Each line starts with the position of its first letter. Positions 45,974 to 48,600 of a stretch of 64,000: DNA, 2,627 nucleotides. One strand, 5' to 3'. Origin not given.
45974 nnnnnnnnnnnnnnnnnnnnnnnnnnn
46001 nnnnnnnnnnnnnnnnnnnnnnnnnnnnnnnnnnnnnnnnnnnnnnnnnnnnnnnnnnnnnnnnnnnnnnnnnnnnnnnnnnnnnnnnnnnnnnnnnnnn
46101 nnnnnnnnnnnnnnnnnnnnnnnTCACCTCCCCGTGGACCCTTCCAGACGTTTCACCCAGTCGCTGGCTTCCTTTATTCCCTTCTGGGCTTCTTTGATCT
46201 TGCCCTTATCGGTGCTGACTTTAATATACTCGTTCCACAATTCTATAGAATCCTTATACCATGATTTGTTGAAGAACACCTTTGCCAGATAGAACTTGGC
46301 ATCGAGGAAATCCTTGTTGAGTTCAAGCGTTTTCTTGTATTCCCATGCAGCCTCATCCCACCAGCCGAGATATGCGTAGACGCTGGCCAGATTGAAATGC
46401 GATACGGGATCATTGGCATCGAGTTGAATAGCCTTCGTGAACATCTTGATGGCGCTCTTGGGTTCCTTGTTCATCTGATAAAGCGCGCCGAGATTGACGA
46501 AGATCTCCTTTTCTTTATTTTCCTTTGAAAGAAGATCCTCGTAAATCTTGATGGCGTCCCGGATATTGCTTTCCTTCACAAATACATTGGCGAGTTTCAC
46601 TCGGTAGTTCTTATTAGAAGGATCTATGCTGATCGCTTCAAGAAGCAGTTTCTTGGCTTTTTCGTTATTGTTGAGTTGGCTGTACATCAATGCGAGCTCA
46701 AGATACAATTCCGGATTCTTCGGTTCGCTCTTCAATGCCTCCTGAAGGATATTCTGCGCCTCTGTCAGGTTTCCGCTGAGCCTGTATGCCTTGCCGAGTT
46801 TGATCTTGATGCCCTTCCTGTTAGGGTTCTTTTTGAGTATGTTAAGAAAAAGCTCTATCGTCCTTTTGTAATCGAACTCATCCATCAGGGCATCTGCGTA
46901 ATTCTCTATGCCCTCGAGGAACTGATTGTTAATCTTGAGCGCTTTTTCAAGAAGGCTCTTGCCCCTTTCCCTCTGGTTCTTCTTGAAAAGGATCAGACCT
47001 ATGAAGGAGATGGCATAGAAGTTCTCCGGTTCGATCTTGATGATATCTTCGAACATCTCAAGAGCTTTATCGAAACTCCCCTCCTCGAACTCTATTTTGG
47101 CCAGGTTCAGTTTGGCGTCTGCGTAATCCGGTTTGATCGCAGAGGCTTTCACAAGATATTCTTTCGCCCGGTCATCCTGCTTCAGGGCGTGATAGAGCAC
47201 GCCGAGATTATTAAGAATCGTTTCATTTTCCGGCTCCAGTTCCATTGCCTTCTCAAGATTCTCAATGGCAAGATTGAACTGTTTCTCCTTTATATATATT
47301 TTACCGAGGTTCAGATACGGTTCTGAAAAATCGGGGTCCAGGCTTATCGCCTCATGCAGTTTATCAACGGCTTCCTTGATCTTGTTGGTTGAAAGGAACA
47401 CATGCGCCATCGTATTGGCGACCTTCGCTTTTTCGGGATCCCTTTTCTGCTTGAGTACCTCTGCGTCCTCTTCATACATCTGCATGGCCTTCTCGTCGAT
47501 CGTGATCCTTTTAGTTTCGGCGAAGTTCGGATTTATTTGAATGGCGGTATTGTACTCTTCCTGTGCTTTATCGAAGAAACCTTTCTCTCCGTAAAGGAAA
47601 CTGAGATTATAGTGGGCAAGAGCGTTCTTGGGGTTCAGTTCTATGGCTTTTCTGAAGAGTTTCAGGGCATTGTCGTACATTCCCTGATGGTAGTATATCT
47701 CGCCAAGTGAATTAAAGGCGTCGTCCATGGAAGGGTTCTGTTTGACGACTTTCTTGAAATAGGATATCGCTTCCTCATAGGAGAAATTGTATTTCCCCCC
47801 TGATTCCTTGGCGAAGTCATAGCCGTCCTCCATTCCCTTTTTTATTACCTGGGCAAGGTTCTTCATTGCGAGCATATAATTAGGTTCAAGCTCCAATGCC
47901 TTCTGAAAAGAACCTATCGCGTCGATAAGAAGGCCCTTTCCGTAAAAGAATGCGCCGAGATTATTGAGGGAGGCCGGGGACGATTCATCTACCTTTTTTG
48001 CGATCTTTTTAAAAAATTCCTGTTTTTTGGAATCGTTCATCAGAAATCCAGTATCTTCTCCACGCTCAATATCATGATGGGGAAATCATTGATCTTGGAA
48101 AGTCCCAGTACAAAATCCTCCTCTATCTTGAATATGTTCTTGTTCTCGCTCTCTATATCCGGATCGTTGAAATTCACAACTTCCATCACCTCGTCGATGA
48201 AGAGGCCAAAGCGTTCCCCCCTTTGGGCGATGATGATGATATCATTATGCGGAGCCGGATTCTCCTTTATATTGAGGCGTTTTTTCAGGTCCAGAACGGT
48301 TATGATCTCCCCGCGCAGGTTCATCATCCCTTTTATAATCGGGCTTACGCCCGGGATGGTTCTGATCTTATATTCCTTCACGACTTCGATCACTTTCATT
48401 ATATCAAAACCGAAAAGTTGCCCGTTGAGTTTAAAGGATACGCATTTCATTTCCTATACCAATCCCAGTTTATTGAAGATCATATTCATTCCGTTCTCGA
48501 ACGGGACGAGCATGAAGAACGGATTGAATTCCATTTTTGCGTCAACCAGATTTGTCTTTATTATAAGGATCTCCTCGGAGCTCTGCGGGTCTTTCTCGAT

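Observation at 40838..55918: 15-kb chemosensory operon without an MCP receptor: Che proteins interleaved with cNMP-binding, TPR, DUF4388 and PilT genes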

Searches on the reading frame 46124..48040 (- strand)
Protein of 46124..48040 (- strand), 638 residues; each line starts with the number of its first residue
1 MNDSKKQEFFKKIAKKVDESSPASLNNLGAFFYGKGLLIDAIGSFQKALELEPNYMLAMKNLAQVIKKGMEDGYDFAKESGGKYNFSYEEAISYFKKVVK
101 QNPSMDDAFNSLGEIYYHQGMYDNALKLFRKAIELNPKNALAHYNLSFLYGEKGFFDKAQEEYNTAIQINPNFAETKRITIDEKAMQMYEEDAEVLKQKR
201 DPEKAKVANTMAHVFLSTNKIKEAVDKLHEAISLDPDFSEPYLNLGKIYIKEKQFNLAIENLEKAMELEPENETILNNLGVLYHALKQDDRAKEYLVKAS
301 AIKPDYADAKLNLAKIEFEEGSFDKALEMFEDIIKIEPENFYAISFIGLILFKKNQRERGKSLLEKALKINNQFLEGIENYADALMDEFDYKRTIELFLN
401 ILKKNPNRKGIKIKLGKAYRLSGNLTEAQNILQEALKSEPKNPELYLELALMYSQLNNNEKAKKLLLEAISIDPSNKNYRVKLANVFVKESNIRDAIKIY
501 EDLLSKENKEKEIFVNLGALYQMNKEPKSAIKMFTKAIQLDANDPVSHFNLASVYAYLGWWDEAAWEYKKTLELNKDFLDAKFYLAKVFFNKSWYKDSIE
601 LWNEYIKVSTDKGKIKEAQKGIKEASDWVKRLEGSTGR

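Call 4: search_protein_families(library=pfam, proteins=[window:46124-48040:-], max_evalue=0.01)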
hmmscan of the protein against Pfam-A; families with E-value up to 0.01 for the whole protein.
window:46124-48040:- (638 aa): 42 families (the best 25 are shown)
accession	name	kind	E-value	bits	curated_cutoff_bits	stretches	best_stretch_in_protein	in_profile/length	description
PF07719.23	TPR_2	-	1.3e-71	231.2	27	8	108-139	3-34/34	Tetratricopeptide repeat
PF00515.34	TPR_1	-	7.8e-64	209.5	27.8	7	107-139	2-34/34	Tetratricopeptide repeat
PF13414.12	TPR_11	-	1.7e-63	210.4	26.8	8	113-154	1-42/42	TPR repeat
PF14559.12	TPR_19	-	8.1e-61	202.7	25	9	422-480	4-62/68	Tetratricopeptide repeat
PF13181.12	TPR_8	-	2.5e-54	177.3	25.7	5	241-272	3-34/34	Tetratricopeptide repeat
PF13428.12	TPR_14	-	4.4e-49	160.3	23.5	3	413-451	5-43/44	Tetratricopeptide repeat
PF13431.12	TPR_17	-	2e-48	159.1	24.4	5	128-160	1-33/34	Tetratricopeptide repeat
PF13432.12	TPR_16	-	2e-40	137.3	32.7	2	88-140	13-65/65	Tetratricopeptide repeat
PF13424.12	TPR_12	-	2.9e-40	136.7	30.1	6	108-169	5-74/77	Tetratricopeptide repeat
PF13176.12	TPR_7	-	1.1e-30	103.5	27.9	1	108-138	1-33/36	Tetratricopeptide repeat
PF23914.1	TPR_CcmH_CycH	-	6.5e-28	98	42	4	235-339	46-153/158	Cytochrome c-type biogenesis protein H TPR domain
PF13374.12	TPR_10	-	1.9e-25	88.5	27.5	1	108-135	4-31/42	Tetratricopeptide repeat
PF12895.13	ANAPC3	-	1.1e-23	83.8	27.2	3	85-144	2-60/82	Anaphase-promoting complex, cyclosome, subunit 3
PF13174.12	TPR_6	-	9.7e-23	79.7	26.3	0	112-138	6-32/33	Tetratricopeptide repeat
PF24575.1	TPR_Slam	-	2.3e-19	70.2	35.2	0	418-464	56-102/104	Surface lipoprotein assembly modifier, N-terminal TPR repeats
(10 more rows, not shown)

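Call 28: find_related_loci(query=A1, collection=genome_contigs, flank=10000)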
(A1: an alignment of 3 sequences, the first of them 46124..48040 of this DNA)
Query A1 (638 aa) in genome_contigs; peptide patterns used: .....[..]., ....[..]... (x = any residue, [..] = any of these).
170 stretches matched a pattern; 11 encode a relative of the query (tblastn E <= 1e-3); 11 distinct loci.
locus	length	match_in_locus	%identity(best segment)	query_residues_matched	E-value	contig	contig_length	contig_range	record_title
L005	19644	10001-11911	67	2-638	0e+0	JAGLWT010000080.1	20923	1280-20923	MAG: bacterium isolate RS_12_30 ZL285.bin.30.fa_80, whole genome shotgun sequence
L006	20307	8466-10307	64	17-630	0e+0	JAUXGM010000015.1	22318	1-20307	MAG: bacterium isolate CSMAG_2929 CSMAG_2929_k117_5478618_length_22318_cov_13.9900, whole genome shotgun sequence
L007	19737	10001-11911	67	2-638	0e+0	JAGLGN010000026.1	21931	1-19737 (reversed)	MAG: bacterium isolate RS_10_39 ROV157_10.bin.39.fa_26, whole genome shotgun sequence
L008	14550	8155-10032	60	6-631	0e+0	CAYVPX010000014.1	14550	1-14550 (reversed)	MAG TPA_asm: uncultured bacterium isolate binchicken_co164_31 genome assembly, contig: NODE_987_length_14550_cov_9.23608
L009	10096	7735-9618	60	3-627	0e+0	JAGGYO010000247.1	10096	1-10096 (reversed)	MAG: bacterium isolate AUK180 PB_MBMC_134_c_000000000111, whole genome shotgun sequence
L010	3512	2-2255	61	13-638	4e-133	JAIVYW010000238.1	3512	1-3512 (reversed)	MAG: Candidatus Atribacteria bacterium isolate SFP3_UM_09_14 NODE_17650_length_3512_cov_2.724668, whole genome shotgun s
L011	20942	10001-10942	26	9-608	4e-23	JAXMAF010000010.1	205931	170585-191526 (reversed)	MAG: Phycisphaerales bacterium isolate STL-PLA3 C3.153.fa-10, whole genome shotgun sequence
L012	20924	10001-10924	22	23-631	5e-17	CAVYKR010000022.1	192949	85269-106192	MAG: Bryobacterales bacterium isolate MFD05521.bin.2.162 genome assembly, contig: contig_86064, whole genome shotgun seq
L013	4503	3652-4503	25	235-544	4e-10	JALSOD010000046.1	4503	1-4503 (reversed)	MAG: candidate division WOR-3 bacterium isolate 356-284_metabat1_scaf2bin.094 356-284_scaffold_15994_c1, whole genome sh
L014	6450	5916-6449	31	21-575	1e-8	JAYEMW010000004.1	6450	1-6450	MAG: Thermodesulfobacteriota bacterium isolate MAG071 MAG071_4, whole genome shotgun sequence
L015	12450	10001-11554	21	25-456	5e-8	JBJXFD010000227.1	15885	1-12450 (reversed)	MAG: Saprospiraceae bacterium isolate F1F2.bin.554 k127_283223, whole genome shotgun sequence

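Call 30: list_cluster_members(proteins=[P0001, window:46124-48040:-, window:42751-44001:-, window:44826-46127:-, window:23842-25845:-, P0003, P0004])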
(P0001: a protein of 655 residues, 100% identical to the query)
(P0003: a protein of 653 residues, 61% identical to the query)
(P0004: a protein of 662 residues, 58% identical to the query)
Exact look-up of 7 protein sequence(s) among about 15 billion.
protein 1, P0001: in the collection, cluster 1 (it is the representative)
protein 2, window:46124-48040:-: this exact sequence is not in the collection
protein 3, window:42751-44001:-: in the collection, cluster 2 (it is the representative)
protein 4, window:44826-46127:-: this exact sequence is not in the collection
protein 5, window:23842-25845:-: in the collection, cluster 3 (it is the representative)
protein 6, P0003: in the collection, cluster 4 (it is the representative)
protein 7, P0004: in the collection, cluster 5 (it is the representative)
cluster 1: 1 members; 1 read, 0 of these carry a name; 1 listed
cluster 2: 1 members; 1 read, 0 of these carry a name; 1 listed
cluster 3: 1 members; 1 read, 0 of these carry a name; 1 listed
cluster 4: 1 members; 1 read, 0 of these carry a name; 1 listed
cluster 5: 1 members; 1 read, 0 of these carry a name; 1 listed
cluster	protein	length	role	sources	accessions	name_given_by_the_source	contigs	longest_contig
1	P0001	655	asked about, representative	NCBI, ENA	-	-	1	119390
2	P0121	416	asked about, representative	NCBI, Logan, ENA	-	-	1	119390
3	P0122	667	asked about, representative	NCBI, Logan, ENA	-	-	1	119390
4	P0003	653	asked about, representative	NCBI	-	-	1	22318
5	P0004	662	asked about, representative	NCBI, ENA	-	-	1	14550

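Call 33: find_related_loci(query=A1, collection=metagenome_contigs, flank=10000)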
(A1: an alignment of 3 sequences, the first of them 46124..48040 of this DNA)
Query A1 (638 aa) in metagenome_contigs; peptide patterns used: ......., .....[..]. (x = any residue, [..] = any of these).
558 stretches matched a pattern; 39 encode a relative of the query (tblastn E <= 1e-3); 39 distinct loci.
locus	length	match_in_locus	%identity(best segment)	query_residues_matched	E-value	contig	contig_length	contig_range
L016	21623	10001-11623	24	3-611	6e-24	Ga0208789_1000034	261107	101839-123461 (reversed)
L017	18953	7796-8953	22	2-631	3e-18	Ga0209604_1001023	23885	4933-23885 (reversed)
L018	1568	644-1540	26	3-611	3e-18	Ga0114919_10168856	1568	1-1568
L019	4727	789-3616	23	28-593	2e-17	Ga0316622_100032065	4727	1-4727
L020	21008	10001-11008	23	24-624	5e-16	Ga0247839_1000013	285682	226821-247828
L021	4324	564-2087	22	16-634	1e-13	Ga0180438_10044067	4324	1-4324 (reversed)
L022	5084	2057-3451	25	27-637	4e-12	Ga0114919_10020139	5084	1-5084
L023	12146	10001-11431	23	87-638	9e-12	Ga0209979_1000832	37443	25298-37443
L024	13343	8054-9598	25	10-634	9e-12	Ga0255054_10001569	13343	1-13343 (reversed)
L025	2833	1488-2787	23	77-611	9e-11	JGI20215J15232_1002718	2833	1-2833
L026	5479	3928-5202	27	41-632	8e-10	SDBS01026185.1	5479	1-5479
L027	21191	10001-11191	21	87-577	3e-9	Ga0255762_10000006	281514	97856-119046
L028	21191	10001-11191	21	87-577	3e-9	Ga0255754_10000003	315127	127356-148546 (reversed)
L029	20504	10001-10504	30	18-173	3e-9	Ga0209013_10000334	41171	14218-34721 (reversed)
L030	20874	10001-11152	21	78-564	6e-9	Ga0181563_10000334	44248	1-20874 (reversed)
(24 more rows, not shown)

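Call 50: search_protein_families(library=pfam, proteins=[L005:17389-18381:+, L005:18368-19504:+, L005:2628-3146:-, L005:1917-2624:-, L005:1484-1945:-, L005:693-1502:-, L005:15293-15637:+], max_evalue=0.01)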
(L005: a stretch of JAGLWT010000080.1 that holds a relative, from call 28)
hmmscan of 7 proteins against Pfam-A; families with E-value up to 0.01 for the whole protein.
L005:17389-18381:+ (330 aa): 11 families
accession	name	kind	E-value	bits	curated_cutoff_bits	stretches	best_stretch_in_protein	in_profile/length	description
PF13489.12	Methyltransf_23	-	1.1e-13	51.7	27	1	89-232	7-124/164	Methyltransferase domain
PF13847.12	Methyltransf_31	-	5.4e-11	42.8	27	1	102-224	3-127/145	Methyltransferase domain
PF13649.12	Methyltransf_25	-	7.3e-09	36.6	27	1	106-202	1-97/97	Methyltransferase domain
PF08241.18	Methyltransf_11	-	1.2e-08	35.9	21.2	1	107-206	1-95/95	Methyltransferase domain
PF08242.18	Methyltransf_12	-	1.4e-08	35.8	30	1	107-204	1-98/98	Methyltransferase domain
PF10294.15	Methyltransf_16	-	1e-05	25.8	21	1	96-207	40-156/174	Lysine methyltransferase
PF00398.26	RrnaAD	-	1.5e-05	24.7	24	1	95-170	23-96/263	Ribosomal RNA adenine dimethylase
PF05891.18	Methyltransf_PK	-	0.00076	19.5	27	1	99-213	52-166/218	AdoMet dependent proline di-methyltransferase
PF20280.3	CTD4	-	0.00099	19.1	27.6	1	169-238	121-189/217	C-terminal domain 4 of the ABC-three component (ABC-3C) systems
PF01564.23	Spermine_synth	-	0.003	17.6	22.9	1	104-213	20-134/186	Spermine/spermidine synthase domain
PF05401.17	NodS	-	0.0098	16.2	24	0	87-196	26-131/201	Nodulation protein S (NodS)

L005:18368-19504:+ (378 aa): 2 families
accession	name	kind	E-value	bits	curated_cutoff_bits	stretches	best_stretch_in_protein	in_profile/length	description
PF00990.26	GGDEF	-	9.1e-40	136.5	23.8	1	113-260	1-159/161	Diguanylate cyclase, GGDEF domain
PF07238.19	PilZ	-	3e-09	37.6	22.5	1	269-371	1-100/102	PilZ domain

L005:2628-3146:- (172 aa): 0 families

L005:1917-2624:- (235 aa): 1 family
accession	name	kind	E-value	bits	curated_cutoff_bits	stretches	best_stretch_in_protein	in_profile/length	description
PF18903.5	DUF5659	-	0.00063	20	23.6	0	110-144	16-50/75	Domain of unknown function (DUF5659)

L005:1484-1945:- (153 aa): 1 family
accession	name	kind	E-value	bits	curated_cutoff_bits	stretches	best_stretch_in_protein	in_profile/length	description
PF01809.23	YidD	-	2.3e-17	62.9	27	1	72-127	6-61/67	Putative membrane protein insertion efficiency factor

L005:693-1502:- (269 aa): 1 family
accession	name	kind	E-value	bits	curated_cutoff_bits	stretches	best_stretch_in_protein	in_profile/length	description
PF20382.3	DUF6677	-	0.0047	17.9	24.3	0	175-206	2-33/116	Family of unknown function (DUF6677)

L005:15293-15637:+ (114 aa): 1 family
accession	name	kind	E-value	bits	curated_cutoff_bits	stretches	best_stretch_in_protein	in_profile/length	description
PF01584.24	CheW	-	1.6e-06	28.2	23.5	1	8-96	3-93/138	CheW-like domain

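Call 78: find_homologous_proteins(query=window:46124-48040:-, max_evalue=1e-40)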
Query window:46124-48040:- (638 aa): 54 proteins with E <= 1e-40 among 8000 candidates.
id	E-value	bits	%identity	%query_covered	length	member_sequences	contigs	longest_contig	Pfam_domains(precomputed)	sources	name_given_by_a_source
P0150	9.5e-58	214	26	92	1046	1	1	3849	PF03704.24,PF09976.16,PF16068.11,PF25060.1,PF13414.13,PF01535.27,PF12569.15,PF13374.13,PF07721.21,PF24575.2,PF02259.30,PF00515.35,PF13424.13,PF28559.1,PF13429.13,PF14561.13,PF07719.24,PF13174.13,PF20308.5,PF25063.1,PF13431.13,PF23914.2,PF25062.2,PF13176.13,PF13428.13,PF25064.2,PF14559.13,PF13371.13,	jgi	jgi:tetratricopeptide (TPR) repeat protein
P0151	2.9e-57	213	30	54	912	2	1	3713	PF10602.16,PF03704.24,PF09976.16,PF13414.13,PF01535.27,PF12569.15,PF13844.13,PF13374.13,PF07721.21,PF24575.2,PF02259.30,PF00515.35,PF13424.13,PF13429.13,PF14561.13,PF07719.24,PF13174.13,PF20308.5,PF25063.1,PF13431.13,PF23914.2,PF07720.19,PF13176.13,PF24885.2,PF13428.13,PF25064.2,PF14559.13,PF10516.1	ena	-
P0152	6.0e-55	205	28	52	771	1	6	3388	PF10602.16,PF03704.24,PF14863.13,PF13414.13,PF12569.15,PF13844.13,PF13374.13,PF24575.2,PF00515.35,PF13424.13,PF13429.13,PF14561.13,PF07719.24,PF13174.13,PF20308.5,PF25063.1,PF13431.13,PF23914.2,PF13176.13,PF24885.2,PF13428.13,PF25064.2,PF14559.13,PF13371.13,PF22860.3,PF12895.14,PF21033.5,PF13432.13,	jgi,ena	-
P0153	2.7e-53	200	28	52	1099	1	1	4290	PF09976.16,PF25060.1,PF13414.13,PF12569.15,PF13374.13,PF07721.21,PF24575.2,PF00515.35,PF04212.25,PF13424.13,PF13429.13,PF07719.24,PF13174.13,PF20308.5,PF25063.1,PF13431.13,PF23914.2,PF13176.13,PF24885.2,PF13428.13,PF25064.2,PF14559.13,PF13371.13,PF17874.8,PF22860.3,PF12895.14,PF21033.5,PF13432.13,PF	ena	-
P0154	3.2e-53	199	27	75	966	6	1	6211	PF10602.16,PF03704.24,PF13414.13,PF12569.15,PF13844.13,PF13374.13,PF24575.2,PF02259.30,PF00515.35,PF13424.13,PF26990.1,PF13429.13,PF19191.6,PF14561.13,PF07719.24,PF13174.13,PF20308.5,PF25063.1,PF13431.13,PF23914.2,PF13176.13,PF24885.2,PF13428.13,PF25064.2,PF14559.13,PF27595.1,PF13371.13,PF17874.8,PF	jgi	-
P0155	7.5e-52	195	24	91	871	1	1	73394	PF03704.24,PF16068.11,PF25060.1,PF13414.13,PF13374.13,PF07721.21,PF24575.2,PF02259.30,PF00515.35,PF13424.13,PF13429.13,PF14561.13,PF07719.24,PF13174.13,PF20308.5,PF25063.1,PF13431.13,PF23914.2,PF25062.2,PF13176.13,PF13428.13,PF25064.2,PF14559.13,PF13371.13,PF12895.14,PF21033.5,PF13432.13,PF13181.13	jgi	jgi:tetratricopeptide (TPR) repeat protein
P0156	4.5e-51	192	28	52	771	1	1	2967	PF10602.16,PF03704.24,PF14863.13,PF12862.14,PF13414.13,PF12569.15,PF13844.13,PF13374.13,PF24575.2,PF02259.30,PF00515.35,PF13424.13,PF13429.13,PF14561.13,PF07719.24,PF13174.13,PF20308.5,PF25063.1,PF13431.13,PF23914.2,PF13176.13,PF24885.2,PF13428.13,PF14559.13,PF13371.13,PF22860.3,PF12895.14,PF21033.5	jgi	-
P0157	2.8e-49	186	25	76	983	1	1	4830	PF25060.1,PF13414.13,PF13374.13,PF07721.21,PF24575.2,PF25068.3,PF11846.15,PF00515.35,PF13424.13,PF13429.13,PF07719.24,PF13174.13,PF20308.5,PF25063.1,PF13431.13,PF23914.2,PF13176.13,PF13428.13,PF25064.2,PF14559.13,PF13371.13,PF17874.8,PF12895.14,PF21033.5,PF13432.13,PF06552.19,PF13181.13,PF10373.16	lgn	-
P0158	3.2e-49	186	27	75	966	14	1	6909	PF10602.16,PF03704.24,PF09976.16,PF13414.13,PF12569.15,PF06456.19,PF13844.13,PF13374.13,PF24575.2,PF02259.30,PF25068.3,PF09177.16,PF00515.35,PF13424.13,PF13429.13,PF19191.6,PF14561.13,PF07719.24,PF13174.13,PF20308.5,PF25063.1,PF13431.13,PF23914.2,PF13176.13,PF24885.2,PF13428.13,PF12296.14,PF25064.2,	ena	-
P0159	4.8e-49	186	22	91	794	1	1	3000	PF09976.16,PF25060.1,PF13414.13,PF23558.2,PF12569.15,PF13374.13,PF24575.2,PF00515.35,PF13424.13,PF13429.13,PF07719.24,PF13174.13,PF20308.5,PF25063.1,PF13431.13,PF23914.2,PF25062.2,PF25058.2,PF23300.4,PF13176.13,PF13428.13,PF25064.2,PF14559.13,PF10516.16,PF13371.13,PF26725.1,PF17874.8,PF12895.14,PF21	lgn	-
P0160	9.1e-49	185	22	73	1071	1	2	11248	PF10602.16,PF03704.24,PF13414.13,PF12569.15,PF13844.13,PF13374.13,PF24575.2,PF25068.3,PF00515.35,PF13424.13,PF13429.13,PF07719.24,PF13174.13,PF20308.5,PF25063.1,PF13431.13,PF23914.2,PF13176.13,PF24885.2,PF13428.13,PF25064.2,PF14559.13,PF13371.13,PF12895.14,PF21033.5,PF13432.13,PF13181.13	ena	-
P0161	1.8e-48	184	22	80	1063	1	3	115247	PF10602.16,PF03704.24,PF13414.13,PF12569.15,PF13844.13,PF13374.13,PF24575.2,PF25068.3,PF00515.35,PF13424.13,PF13429.13,PF14561.13,PF07719.24,PF13174.13,PF20308.5,PF25063.1,PF13431.13,PF23914.2,PF13176.13,PF24885.2,PF13428.13,PF25064.2,PF14559.13,PF13371.13,PF17874.8,PF12895.14,PF21033.5,PF13432.13,P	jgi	jgi:protein O-GlcNAc transferase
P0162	3.0e-48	183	31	52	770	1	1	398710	PF13414.13,PF04781.18,PF01535.27,PF08238.19,PF13374.13,PF24575.2,PF12921.13,PF25068.3,PF13614.13,PF00515.35,PF04212.25,PF13424.13,PF13429.13,PF14561.13,PF07719.24,PF13174.13,PF20308.5,PF25063.1,PF13431.13,PF23914.2,PF10609.16,PF07720.19,PF13176.13,PF18768.8,PF13428.13,PF25064.2,PF14559.13,PF27595.1,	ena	-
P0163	5.4e-48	182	27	75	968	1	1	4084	PF10602.16,PF03704.24,PF09976.16,PF13414.13,PF12569.15,PF06456.19,PF13844.13,PF13374.13,PF23231.2,PF24575.2,PF02259.30,PF00515.35,PF13424.13,PF14938.13,PF26990.1,PF13429.13,PF19191.6,PF14561.13,PF07719.24,PF22116.2,PF13174.13,PF20308.5,PF25063.1,PF13431.13,PF23914.2,PF13176.13,PF24885.2,PF13428.13,P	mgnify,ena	mgnify:CR=1 FL=1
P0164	4.7e-47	179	23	73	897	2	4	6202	PF13414.13,PF24575.2,PF00515.35,PF13424.13,PF14561.13,PF07719.24,PF13174.13,PF20308.5,PF25063.1,PF14853.13,PF13431.13,PF23914.2,PF25062.2,PF13176.13,PF13428.13,PF25064.2,PF14559.13,PF13371.13,PF22860.3,PF12895.14,PF21033.5,PF13432.13,PF13181.13,PF01239.29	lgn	-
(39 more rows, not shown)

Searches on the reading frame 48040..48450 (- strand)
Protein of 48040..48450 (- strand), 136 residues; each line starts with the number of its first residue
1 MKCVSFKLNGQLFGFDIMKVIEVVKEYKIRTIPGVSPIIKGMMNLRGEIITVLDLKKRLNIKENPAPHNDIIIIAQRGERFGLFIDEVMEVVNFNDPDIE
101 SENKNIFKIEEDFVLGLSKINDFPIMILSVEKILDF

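Call 3: search_protein_families(library=pfam, proteins=[window:48040-48450:-], max_evalue=0.01)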
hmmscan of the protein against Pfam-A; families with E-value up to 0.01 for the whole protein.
window:48040-48450:- (136 aa): 1 family
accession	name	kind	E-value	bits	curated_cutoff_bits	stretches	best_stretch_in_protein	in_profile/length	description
PF01584.24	CheW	-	2.5e-29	102.1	23.5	1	3-135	2-135/138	CheW-like domain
